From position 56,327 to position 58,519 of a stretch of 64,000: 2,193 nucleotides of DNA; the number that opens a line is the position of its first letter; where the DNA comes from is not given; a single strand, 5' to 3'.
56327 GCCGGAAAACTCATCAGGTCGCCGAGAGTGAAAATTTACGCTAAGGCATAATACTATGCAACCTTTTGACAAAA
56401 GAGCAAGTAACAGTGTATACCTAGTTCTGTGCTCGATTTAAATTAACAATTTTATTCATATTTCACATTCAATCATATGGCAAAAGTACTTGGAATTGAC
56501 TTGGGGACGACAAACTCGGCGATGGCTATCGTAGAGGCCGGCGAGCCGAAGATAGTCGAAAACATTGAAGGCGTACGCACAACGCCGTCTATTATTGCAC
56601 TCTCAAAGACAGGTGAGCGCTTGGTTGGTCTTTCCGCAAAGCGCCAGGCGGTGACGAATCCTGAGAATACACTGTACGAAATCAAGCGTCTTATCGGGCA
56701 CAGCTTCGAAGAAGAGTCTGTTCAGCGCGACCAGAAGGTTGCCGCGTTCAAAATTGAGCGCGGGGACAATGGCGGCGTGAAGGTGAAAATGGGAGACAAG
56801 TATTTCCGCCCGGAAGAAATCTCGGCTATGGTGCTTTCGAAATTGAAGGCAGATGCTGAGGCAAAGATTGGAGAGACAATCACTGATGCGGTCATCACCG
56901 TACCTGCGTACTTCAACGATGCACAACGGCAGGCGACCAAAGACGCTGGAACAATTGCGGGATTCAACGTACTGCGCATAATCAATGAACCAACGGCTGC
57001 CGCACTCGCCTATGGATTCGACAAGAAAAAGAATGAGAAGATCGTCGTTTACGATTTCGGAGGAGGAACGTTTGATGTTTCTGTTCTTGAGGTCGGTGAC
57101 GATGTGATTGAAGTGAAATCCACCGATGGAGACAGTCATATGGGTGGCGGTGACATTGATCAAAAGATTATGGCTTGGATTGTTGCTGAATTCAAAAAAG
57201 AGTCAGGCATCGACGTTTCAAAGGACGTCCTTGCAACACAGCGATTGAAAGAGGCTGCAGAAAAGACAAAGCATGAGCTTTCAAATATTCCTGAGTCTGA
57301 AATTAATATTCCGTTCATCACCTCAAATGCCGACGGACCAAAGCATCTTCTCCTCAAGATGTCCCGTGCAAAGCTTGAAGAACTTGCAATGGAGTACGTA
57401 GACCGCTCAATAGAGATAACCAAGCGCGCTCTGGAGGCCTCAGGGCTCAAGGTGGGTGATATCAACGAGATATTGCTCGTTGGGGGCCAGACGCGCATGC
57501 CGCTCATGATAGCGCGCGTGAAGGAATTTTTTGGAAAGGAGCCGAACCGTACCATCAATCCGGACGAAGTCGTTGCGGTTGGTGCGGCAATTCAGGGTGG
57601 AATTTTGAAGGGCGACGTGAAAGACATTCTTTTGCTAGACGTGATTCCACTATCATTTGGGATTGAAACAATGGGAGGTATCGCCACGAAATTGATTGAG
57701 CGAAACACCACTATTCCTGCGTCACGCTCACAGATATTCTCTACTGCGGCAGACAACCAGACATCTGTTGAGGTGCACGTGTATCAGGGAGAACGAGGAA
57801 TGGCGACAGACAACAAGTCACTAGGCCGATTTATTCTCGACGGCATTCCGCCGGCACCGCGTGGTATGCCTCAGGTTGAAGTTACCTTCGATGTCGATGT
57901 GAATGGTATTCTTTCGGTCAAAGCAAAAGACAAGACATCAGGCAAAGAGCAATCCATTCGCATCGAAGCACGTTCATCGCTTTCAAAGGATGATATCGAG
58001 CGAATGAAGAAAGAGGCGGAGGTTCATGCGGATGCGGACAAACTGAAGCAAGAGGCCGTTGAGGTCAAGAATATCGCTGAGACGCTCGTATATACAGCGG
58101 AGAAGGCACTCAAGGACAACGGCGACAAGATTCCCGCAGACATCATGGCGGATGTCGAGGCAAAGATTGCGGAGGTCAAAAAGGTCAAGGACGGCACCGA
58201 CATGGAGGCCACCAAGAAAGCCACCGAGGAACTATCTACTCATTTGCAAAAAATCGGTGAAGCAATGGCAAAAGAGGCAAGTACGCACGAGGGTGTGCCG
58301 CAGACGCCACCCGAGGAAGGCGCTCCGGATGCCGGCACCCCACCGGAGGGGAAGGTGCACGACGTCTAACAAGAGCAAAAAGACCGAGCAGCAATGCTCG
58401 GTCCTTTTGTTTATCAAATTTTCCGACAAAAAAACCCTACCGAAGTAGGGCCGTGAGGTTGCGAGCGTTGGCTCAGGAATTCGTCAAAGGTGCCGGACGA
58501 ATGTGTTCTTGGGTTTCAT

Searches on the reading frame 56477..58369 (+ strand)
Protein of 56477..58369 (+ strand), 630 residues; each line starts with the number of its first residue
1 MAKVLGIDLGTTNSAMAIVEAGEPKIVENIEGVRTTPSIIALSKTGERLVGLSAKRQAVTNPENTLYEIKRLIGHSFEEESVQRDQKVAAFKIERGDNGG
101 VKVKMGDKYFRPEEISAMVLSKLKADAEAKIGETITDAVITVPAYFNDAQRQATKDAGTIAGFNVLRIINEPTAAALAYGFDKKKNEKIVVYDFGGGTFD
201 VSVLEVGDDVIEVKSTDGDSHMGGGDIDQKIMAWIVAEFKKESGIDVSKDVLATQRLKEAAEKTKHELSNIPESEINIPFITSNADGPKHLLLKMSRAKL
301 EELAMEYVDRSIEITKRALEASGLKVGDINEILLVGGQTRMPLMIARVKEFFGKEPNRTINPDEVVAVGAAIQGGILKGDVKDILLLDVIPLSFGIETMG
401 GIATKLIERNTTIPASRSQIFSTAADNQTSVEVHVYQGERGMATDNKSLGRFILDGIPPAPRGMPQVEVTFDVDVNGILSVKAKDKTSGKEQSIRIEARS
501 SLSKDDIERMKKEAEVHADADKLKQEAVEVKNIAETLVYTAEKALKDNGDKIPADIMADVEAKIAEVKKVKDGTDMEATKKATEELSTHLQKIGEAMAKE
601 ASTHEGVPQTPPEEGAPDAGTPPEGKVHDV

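Call 89: search_protein_families(library=pfam, proteins=[window:56477-58369:+], max_evalue=0.00001)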
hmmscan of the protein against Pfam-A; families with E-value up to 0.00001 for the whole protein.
window:56477-58369:+ (630 aa): 2 families
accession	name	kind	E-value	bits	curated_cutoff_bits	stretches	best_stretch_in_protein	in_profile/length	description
PF00012.26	HSP70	-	7.2e-243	807.6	20.6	1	4-598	1-598/599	Hsp70 protein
PF06723.19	MreB_Mbl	-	5.2e-13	49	27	1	133-371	91-316/327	MreB/Mbl protein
